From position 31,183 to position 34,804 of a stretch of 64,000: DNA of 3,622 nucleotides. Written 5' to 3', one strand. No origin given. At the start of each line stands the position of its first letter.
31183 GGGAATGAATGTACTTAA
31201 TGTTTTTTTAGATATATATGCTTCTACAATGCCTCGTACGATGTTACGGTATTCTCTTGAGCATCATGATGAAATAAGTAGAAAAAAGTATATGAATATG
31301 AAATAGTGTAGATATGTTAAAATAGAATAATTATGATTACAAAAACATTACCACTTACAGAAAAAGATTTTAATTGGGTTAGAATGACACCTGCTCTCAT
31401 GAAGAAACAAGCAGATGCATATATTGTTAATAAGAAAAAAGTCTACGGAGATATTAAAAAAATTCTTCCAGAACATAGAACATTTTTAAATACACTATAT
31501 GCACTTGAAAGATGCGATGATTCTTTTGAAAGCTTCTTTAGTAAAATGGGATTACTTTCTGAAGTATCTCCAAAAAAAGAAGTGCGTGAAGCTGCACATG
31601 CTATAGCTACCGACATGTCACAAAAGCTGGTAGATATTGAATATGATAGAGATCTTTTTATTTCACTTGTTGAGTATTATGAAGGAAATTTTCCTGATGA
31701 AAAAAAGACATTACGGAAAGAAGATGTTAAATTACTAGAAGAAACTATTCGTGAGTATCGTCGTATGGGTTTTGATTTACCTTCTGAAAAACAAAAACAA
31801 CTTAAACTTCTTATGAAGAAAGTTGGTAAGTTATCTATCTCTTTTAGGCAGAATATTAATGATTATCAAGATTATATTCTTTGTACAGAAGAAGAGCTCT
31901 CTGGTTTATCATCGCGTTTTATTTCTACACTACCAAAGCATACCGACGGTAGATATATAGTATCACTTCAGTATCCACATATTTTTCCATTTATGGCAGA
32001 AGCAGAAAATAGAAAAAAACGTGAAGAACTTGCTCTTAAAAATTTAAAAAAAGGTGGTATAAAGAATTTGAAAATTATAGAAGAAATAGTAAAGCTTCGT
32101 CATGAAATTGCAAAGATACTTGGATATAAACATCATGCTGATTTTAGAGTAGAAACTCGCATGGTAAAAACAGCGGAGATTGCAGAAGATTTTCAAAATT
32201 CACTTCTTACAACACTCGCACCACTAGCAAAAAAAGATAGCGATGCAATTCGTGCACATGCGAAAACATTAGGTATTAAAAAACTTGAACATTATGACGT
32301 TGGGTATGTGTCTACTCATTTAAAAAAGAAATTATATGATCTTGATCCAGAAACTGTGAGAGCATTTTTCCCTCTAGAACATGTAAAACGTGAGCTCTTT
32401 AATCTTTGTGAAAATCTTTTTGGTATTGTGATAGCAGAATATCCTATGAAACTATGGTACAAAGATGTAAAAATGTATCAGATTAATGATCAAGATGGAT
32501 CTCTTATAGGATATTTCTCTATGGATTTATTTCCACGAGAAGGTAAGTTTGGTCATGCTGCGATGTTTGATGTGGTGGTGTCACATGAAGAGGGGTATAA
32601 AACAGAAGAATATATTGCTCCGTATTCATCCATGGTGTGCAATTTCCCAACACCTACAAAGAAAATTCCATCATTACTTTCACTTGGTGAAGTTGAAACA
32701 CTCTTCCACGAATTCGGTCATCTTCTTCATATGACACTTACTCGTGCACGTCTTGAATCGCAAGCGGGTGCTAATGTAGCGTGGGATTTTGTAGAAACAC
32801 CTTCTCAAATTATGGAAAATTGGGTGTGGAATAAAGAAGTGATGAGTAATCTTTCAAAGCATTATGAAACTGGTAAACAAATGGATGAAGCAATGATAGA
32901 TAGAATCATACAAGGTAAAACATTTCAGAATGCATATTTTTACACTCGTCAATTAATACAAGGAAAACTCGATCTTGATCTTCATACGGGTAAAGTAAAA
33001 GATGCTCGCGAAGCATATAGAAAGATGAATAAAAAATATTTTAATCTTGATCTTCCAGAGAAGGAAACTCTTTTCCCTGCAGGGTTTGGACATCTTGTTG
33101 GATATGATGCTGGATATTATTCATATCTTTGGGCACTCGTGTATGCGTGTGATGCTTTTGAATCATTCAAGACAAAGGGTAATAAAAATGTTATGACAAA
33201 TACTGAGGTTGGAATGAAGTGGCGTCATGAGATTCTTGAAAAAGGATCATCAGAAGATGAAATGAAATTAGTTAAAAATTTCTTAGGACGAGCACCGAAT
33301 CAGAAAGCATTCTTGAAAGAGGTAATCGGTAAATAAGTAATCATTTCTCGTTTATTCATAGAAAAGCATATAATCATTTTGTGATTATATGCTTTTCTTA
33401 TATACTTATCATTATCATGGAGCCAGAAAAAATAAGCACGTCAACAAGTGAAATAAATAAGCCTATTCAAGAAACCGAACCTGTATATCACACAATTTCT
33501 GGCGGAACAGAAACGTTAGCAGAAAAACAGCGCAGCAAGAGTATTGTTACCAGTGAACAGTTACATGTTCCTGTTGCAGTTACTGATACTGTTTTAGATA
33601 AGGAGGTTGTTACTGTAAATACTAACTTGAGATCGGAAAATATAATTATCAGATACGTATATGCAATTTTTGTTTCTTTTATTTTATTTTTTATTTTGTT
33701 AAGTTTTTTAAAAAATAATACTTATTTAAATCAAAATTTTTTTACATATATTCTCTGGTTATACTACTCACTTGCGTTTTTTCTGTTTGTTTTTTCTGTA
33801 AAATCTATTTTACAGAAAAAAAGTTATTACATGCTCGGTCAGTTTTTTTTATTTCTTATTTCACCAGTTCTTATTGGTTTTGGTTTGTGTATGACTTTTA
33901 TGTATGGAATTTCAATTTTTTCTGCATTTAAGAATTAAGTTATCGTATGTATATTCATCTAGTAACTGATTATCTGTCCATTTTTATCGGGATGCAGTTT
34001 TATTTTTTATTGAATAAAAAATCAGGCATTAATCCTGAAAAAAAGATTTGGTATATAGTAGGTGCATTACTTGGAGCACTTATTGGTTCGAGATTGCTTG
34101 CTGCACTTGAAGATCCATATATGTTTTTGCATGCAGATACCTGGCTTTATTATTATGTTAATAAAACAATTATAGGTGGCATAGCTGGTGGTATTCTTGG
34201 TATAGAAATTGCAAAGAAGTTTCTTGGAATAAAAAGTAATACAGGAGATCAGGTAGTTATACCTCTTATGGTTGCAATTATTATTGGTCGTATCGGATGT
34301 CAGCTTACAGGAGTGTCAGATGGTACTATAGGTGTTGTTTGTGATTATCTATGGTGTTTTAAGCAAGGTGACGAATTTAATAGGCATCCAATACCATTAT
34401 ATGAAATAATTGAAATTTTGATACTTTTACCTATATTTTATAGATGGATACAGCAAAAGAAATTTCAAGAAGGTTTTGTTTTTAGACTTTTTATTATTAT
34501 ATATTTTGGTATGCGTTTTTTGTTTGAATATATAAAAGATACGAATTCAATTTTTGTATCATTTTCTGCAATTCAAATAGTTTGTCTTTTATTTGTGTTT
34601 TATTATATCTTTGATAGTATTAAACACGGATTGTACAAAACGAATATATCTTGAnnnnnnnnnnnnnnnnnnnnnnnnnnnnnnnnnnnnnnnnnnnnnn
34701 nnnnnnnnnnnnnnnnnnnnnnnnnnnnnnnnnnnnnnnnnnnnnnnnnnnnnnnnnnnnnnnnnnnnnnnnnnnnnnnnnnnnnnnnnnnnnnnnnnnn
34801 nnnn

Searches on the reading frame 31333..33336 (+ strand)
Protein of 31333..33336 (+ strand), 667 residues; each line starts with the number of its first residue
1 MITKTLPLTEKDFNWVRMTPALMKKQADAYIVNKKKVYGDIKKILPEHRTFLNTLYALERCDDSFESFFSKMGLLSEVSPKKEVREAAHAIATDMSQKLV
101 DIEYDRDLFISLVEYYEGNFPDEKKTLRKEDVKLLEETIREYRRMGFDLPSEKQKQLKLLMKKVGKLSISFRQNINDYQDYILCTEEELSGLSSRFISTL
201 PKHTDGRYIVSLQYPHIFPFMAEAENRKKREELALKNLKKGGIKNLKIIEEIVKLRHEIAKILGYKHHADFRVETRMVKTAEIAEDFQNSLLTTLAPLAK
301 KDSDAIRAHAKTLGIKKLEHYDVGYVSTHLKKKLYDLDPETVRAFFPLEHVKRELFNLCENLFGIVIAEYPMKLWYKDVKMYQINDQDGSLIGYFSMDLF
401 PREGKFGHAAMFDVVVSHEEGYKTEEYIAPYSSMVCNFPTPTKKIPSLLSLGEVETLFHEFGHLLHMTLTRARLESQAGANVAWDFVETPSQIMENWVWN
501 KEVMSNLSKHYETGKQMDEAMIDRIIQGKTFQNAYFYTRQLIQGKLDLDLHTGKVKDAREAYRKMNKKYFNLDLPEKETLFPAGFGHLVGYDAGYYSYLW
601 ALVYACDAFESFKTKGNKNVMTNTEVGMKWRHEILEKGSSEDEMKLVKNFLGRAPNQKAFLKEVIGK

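Call 6: search_protein_families(library=pfam, proteins=[window:31333-33336:+], max_evalue=0.001)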
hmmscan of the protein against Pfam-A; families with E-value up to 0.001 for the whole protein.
window:31333-33336:+ (667 aa): 1 family
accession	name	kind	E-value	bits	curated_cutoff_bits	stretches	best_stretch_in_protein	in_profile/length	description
PF01432.26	Peptidase_M3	-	9.6e-119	398.1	27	1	220-663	1-454/457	Peptidase family M3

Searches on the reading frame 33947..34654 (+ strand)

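Call 38: search_protein_families(library=pfam, proteins=[window:33947-34654:+], max_evalue=0.0001)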
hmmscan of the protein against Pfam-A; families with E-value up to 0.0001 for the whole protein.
window:33947-34654:+ (235 aa): 1 family
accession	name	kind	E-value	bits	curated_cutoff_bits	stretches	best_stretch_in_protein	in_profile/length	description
PF01790.23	LGT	-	9.5e-20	71.4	24.9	1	10-220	20-234/240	Prolipoprotein diacylglyceryl transferase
